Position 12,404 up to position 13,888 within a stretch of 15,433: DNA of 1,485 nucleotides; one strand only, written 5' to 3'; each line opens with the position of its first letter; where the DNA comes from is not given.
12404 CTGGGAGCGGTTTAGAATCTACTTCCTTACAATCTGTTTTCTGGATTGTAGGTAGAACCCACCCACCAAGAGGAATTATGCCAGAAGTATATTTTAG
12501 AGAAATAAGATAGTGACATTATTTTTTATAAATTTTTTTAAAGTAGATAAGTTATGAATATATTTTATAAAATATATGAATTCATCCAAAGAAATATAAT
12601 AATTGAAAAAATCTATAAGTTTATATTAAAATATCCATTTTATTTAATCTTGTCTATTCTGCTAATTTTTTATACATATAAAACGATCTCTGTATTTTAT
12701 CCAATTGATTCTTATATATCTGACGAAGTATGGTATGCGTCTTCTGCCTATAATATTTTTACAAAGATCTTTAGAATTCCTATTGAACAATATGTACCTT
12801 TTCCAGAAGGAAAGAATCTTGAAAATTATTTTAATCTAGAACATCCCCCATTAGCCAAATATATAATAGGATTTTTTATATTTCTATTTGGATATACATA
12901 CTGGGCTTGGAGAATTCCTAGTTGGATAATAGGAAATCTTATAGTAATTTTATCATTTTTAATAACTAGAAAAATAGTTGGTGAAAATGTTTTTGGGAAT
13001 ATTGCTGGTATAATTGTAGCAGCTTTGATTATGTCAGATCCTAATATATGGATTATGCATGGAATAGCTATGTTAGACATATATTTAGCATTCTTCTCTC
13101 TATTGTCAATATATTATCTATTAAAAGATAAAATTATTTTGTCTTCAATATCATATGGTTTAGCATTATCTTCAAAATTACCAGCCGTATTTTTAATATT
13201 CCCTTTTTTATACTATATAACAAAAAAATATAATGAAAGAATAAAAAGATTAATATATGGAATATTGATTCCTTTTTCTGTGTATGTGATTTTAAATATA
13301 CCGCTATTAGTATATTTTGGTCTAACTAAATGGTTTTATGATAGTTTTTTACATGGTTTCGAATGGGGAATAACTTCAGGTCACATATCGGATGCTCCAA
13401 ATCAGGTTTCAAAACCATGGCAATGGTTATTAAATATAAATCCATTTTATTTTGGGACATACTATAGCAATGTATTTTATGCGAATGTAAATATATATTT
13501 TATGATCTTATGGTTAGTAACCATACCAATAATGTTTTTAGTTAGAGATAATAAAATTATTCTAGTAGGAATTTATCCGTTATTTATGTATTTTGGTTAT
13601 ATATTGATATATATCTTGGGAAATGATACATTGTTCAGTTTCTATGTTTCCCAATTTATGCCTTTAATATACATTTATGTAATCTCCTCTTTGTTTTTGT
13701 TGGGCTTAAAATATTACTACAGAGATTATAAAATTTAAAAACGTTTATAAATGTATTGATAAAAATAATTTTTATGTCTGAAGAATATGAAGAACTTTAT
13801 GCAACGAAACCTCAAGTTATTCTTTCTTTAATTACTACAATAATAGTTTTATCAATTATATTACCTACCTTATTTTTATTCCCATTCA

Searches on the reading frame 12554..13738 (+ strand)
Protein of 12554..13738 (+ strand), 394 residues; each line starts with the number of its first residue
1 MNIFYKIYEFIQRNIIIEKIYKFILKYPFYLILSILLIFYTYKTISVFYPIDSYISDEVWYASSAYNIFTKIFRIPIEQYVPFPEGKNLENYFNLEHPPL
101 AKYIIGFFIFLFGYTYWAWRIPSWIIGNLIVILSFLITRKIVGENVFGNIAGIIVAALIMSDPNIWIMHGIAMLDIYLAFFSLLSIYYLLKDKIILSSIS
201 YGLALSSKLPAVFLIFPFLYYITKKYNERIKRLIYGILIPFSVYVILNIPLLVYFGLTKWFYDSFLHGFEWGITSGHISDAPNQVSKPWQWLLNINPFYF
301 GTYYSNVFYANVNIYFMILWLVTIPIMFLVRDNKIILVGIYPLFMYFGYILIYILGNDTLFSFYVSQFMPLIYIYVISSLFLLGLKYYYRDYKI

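Call 7: search_protein_families(library=pfam, proteins=[window:12554-13738:+], max_evalue=0.1)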
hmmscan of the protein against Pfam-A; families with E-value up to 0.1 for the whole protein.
window:12554-13738:+ (394 aa): 2 families
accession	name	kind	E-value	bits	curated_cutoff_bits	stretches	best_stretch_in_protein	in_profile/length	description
PF13231.12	PMT_2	-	6.7e-09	36.6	26.1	1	97-231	2-139/160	Dolichyl-phosphate-mannose-protein mannosyltransferase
PF02366.24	PMT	-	3.6e-07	30.4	22.7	1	108-224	74-198/245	Dolichyl-phosphate-mannose-protein mannosyltransferase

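Call 43: search_solved_structures(query=window:12554-13738:+, max_evalue=1, show_alignments=2)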
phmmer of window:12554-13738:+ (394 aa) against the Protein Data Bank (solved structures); distinct sequences matched with E-value up to 1: 0.

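Call 44: search_protein_families(library=ncbifam, proteins=[window:12554-13738:+], max_evalue=0.1)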
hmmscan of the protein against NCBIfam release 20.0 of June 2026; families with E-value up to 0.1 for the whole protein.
window:12554-13738:+ (394 aa): 1 family
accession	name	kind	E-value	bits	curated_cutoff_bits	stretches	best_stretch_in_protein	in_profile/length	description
NF058602.1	PrMnsylTfPmt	equivalog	5.5e-13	48.5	800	1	32-209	40-207/530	protein O-mannosyltransferase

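Call 85: find_homologous_proteins(query=window:12554-13738:+, max_evalue=0.00001)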
Query window:12554-13738:+ (394 aa): 131 proteins with E <= 0.00001 among 8000 candidates; the best 120 are listed.
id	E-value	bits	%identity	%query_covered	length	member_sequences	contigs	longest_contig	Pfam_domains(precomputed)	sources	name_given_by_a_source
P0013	9.2e-250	847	100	100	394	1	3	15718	PF02366.25,PF13231.13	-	-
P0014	3.6e-163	562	64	99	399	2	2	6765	PF13231.13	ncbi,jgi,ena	ncbi:MAG: glycosyltransferase family 39 protein [Candidatus Nanopusillus sp.]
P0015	1.0e-159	550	64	99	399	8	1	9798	PF13231.13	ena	-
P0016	2.7e-159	549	65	98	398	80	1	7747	PF02366.25,PF13231.13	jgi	-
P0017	8.4e-159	547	66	94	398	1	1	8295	PF13231.13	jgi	-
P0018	4.1e-158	545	66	94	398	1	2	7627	PF13231.13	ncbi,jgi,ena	ncbi:MAG: glycosyltransferase family 39 protein [Candidatus Nanopusillus sp.]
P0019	1.3e-106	376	49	92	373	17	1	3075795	PF13231.13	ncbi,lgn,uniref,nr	ncbi:glycosyltransferase family 39 protein [Saccharolobus caldissimus]|uniref:Glycosyl transferase n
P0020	1.4e-105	372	49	95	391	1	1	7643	PF13231.13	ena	-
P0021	1.7e-103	365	48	95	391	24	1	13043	PF13231.13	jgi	jgi:predicted membrane-bound dolichyl-phosphate-mannose-protein mannosyltransferase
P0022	6.2e-103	363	48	91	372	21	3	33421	PF13231.13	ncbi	ncbi:MAG: glycosyltransferase family 39 protein [Saccharolobus sp.]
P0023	2.3e-102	362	47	95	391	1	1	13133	PF13231.13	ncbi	ncbi:MAG: glycosyltransferase family 39 protein [Sulfolobaceae archaeon]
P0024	5.3e-101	357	49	89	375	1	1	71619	PF13231.13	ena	-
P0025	7.1e-101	357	49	90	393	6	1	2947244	PF13231.13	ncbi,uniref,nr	ncbi:glycosyltransferase family 39 protein [Acidianus brierleyi]|uniref:Glycosyltransferase n=1 Tax=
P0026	2.0e-100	355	48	89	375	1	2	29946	PF13231.13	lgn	-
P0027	5.1e-100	354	49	89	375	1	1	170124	PF13231.13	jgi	-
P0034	1.1e-98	349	48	91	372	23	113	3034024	PF13231.13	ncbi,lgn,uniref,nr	ncbi:glycosyltransferase [Saccharolobus solfataricus]|uniref:Glycosyltransferase RgtA/B/C/D-like dom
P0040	3.0e-95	338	46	89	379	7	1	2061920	PF13231.13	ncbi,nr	ncbi:glycosyltransferase [Sulfolobus acidocaldarius SUSAZ]|nr:glycosyltransferase [Sulfolobus acidoc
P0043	2.9e-92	328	44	89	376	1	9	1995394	PF13231.13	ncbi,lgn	ncbi:MAG: glycosyltransferase family 39 protein [Thermoproteus sp.]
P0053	8.3e-49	185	38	79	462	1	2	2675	PF02366.25,PF13231.13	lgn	-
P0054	4.3e-47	180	34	77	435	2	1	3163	PF02366.25,PF13231.13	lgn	-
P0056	1.2e-46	178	30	80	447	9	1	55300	PF09594.17,PF02366.25,PF13231.13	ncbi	-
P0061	5.3e-40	156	38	74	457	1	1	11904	PF02366.25,PF13231.13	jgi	-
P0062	2.8e-39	154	35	90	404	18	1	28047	PF02366.25,PF13231.13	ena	-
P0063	4.4e-39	153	32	82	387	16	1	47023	PF02366.25,PF13231.13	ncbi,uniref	ncbi:MAG: phospholipid carrier-dependent glycosyltransferase [Pyrobaculum sp.]|uniref:phospholipid c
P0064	8.9e-39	152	33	74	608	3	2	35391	PF02366.25,PF13231.13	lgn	-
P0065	2.9e-38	150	36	81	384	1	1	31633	PF02366.25,PF13231.13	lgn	-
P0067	4.9e-38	150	31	84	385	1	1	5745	PF09594.17,PF02366.25,PF13231.13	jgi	jgi:Predicted membrane-bound dolichyl-phosphate-mannose-protein mannosyltransferase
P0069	8.0e-38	149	33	76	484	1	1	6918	PF02366.25,PF13231.13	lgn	-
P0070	1.5e-37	148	31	84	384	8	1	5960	PF09594.17,PF02366.25,PF13231.13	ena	-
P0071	2.1e-37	148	31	84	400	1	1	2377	PF02366.25,PF13231.13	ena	-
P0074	8.5e-37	146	30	86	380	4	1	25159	PF02366.25,PF13231.13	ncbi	ncbi:MAG: phospholipid carrier-dependent glycosyltransferase [Pyrobaculum sp.]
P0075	1.6e-36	145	32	82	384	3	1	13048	PF02366.25,PF13231.13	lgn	-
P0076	4.6e-36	143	30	82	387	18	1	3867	PF09594.17,PF02366.25,PF13231.13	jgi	-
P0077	5.3e-36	143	30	84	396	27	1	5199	PF09594.17,PF02366.25,PF13231.13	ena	-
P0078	5.7e-36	143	31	84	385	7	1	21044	PF02366.25,PF13231.13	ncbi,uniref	ncbi:glycosyltransferase family 39 protein [Pyrobaculum sp.]|uniref:glycosyltransferase family 39 pr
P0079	1.1e-35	142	30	84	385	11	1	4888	PF09594.17,PF02366.25,PF13231.13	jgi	jgi:predicted membrane-bound dolichyl-phosphate-mannose-protein mannosyltransferase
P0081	2.7e-35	141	31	83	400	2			PF02366.25,PF13231.13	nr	nr:glycosyltransferase family 39 protein [Pyrobaculum neutrophilum]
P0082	2.8e-35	141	29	75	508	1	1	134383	PF02366.25,PF13231.13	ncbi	-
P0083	3.7e-35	140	29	82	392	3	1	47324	PF02366.25,PF13231.13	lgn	-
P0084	5.5e-35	140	31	84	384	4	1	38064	PF09594.17,PF02366.25,PF13231.13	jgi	-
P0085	6.0e-35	140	30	77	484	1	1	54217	PF02366.25,PF13231.13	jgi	-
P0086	8.8e-35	139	30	84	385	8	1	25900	PF09594.17,PF02366.25,PF13231.13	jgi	jgi:predicted membrane-bound dolichyl-phosphate-mannose-protein mannosyltransferase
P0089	1.6e-34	138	30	84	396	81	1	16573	PF09594.17,PF02366.25,PF13231.13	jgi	jgi:predicted membrane-bound dolichyl-phosphate-mannose-protein mannosyltransferase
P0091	3.4e-34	137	29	82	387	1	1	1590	PF09594.17,PF02366.25,PF13231.13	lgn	-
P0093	1.3e-33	135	32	82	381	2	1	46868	PF02366.25,PF13231.13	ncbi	ncbi:MAG: glycosyltransferase family 39 protein [Pyrobaculum sp.]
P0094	3.2e-33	134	31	82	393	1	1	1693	PF09594.17,PF02366.25,PF13231.13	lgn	-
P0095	4.5e-33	133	34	74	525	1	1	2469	PF02366.25,PF13231.13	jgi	jgi:predicted membrane-bound dolichyl-phosphate-mannose-protein mannosyltransferase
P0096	7.7e-33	133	30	82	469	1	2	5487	PF02366.25,PF13231.13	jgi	jgi:predicted membrane-bound dolichyl-phosphate-mannose-protein mannosyltransferase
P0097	9.3e-33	132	29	88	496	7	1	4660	PF02366.25,PF13231.13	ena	-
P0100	2.2e-32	131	32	84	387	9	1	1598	PF02366.25,PF13231.13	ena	-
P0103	5.4e-32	130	33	75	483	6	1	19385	PF02366.25,PF13231.13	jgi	-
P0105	6.1e-32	130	32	75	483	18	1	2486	PF02366.25,PF13231.13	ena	-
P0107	1.2e-31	129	29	87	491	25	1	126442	PF02366.25,PF13231.13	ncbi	-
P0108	1.6e-31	128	30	77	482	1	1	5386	PF02366.25,PF13231.13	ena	-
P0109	2.6e-31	128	29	75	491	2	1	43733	PF02366.25,PF13231.13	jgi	-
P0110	4.8e-31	127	30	75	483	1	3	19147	PF02366.25,PF13231.13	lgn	-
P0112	1.5e-30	125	31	74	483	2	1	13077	PF02366.25,PF13231.13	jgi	-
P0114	1.2e-29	122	32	72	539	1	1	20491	PF02366.25,PF13231.13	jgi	jgi:predicted membrane-bound dolichyl-phosphate-mannose-protein mannosyltransferase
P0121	8.4e-26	109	29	90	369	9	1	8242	PF02366.25,PF13231.13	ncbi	-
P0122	7.6e-25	106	30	90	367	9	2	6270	PF02366.25,PF13231.13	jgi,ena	-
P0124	6.7e-23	100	33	71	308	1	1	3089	PF02366.25,PF13231.13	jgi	jgi:predicted membrane-bound dolichyl-phosphate-mannose-protein mannosyltransferase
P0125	5.5e-22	97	30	77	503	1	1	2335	PF02366.25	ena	-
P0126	6.2e-22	97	30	77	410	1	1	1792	PF02366.25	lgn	-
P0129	2.9e-13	68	26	70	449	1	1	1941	PF02366.25,PF13231.13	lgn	-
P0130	3.6e-13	68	30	39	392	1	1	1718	PF02366.25,PF13231.13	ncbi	-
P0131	1.1e-12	66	29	55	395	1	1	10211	PF02366.25,PF13231.13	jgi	jgi:predicted membrane-bound dolichyl-phosphate-mannose-protein mannosyltransferase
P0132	1.8e-12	65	29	64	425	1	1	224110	PF02366.25,PF13231.13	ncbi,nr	ncbi:MAG: glycosyltransferase family 39 protein [Deltaproteobacteria bacterium]|nr:glycosyltransfera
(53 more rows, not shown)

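Call 86: find_encoding_contigs(protein=P0040, flank=8000, max_places=1)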
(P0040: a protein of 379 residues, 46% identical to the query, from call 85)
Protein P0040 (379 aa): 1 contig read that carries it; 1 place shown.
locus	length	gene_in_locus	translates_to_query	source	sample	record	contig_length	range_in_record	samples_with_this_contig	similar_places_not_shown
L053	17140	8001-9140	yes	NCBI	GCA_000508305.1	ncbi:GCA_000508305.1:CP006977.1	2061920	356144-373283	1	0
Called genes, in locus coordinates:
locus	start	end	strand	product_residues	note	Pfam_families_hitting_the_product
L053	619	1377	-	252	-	PF02654:CobS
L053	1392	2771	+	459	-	PF01656:CbiA, PF13500:AAA_26 (weak), PF07685:GATase_3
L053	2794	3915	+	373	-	PF02540:NAD_synthase, PF01171:ATP_bind_3 (weak), PF06508:QueC (faint), PF00958:GMP_synt_C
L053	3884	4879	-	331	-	PF01435:Peptidase_M48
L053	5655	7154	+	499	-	-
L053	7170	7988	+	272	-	PF01791:DeoC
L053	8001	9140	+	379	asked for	PF13231:PMT_2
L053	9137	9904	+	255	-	PF00483:NTP_transferase, PF12804:NTP_transf_3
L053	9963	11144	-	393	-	PF01370:Epimerase, PF16363:GDP_Man_Dehyd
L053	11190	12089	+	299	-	PF01869:BcrAD_BadFG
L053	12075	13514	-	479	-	PF01019:G_glu_transpept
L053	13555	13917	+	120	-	-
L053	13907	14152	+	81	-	PF01503:PRA-PH (weak), PF03819:MazG, PF12643:MazG-like (weak)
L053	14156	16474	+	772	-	PF08351:TmcA_N, PF05127:NAT10_TcmA_helicase, PF13718:GNAT_acetyltr_2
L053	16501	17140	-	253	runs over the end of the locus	-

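Call 87: find_encoding_contigs(protein=P0034, flank=8000, max_places=1)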
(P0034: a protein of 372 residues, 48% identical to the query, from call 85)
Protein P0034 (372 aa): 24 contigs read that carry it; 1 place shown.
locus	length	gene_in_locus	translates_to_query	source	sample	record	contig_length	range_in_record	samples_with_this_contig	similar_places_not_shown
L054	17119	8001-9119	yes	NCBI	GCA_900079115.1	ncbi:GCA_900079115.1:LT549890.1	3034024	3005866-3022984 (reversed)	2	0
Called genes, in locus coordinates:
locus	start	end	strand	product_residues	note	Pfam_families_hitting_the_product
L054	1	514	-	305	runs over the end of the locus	PF03186:CobD_Cbib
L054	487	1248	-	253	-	PF02654:CobS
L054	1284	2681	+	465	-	PF01656:CbiA, PF13500:AAA_26, PF07685:GATase_3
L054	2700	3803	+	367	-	PF02540:NAD_synthase, PF01171:ATP_bind_3 (weak), PF00958:GMP_synt_C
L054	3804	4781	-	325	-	PF01435:Peptidase_M48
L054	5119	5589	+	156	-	PF00571:CBS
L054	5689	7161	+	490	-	-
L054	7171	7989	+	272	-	PF01791:DeoC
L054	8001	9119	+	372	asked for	PF13231:PMT_2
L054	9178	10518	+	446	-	PF00324:AA_permease, PF13520:AA_permease_2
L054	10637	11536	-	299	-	PF13737:DDE_Tnp_1_5, PF01609:DDE_Tnp_1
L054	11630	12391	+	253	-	PF00483:NTP_transferase, PF12804:NTP_transf_3 (weak)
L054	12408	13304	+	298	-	PF01869:BcrAD_BadFG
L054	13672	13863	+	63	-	-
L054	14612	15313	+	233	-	PF01385:OrfB_IS605, PF07282:Cas12f1-like_TNB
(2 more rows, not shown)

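Call 88: find_encoding_contigs(protein=P0043, flank=8000, max_places=1)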
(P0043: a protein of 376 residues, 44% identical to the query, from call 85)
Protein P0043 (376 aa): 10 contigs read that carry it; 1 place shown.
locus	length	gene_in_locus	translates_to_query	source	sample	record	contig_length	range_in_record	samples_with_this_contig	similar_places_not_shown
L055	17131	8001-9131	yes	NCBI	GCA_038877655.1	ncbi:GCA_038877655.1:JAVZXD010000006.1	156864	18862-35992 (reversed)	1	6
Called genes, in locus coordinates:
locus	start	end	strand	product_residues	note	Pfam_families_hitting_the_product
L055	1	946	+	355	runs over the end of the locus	PF01637:ATPase_2, PF13191:AAA_16 (weak), PF13173:AAA_14 (faint), PF13401:AAA_22 (faint), PF21100:WHD_MCM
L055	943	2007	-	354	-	-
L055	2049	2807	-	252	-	PF01728:FtsJ (weak), PF13489:Methyltransf_23, PF13847:Methyltransf_31, PF08241:Methyltransf_11, PF08242:Methyltransf_12, PF13649:Methyltransf_25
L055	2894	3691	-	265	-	PF01008:IF-2B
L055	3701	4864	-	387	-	PF03916:NrfD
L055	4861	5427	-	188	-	PF13187:Fer4_9 (faint), PF13237:Fer4_10 (faint), PF12838:Fer4_7 (weak), PF13183:Fer4_8 (weak), PF13247:Fer4_11, PF00037:Fer4, PF12797:Fer4_2 (weak), PF12837:Fer4_6, +3 more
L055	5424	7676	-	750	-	PF00384:Molybdopterin, PF01568:Molydop_binding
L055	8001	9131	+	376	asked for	PF13231:PMT_2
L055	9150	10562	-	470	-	PF00083:Sugar_tr, PF07690:MFS_1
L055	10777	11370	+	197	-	-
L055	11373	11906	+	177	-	PF00329:Complex1_30kDa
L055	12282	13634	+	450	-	PF11398:DUF2813 (faint), PF13175:AAA_15 (weak), PF13304:AAA_21, PF13175:AAA_15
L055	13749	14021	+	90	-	-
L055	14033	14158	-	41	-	-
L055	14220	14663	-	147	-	-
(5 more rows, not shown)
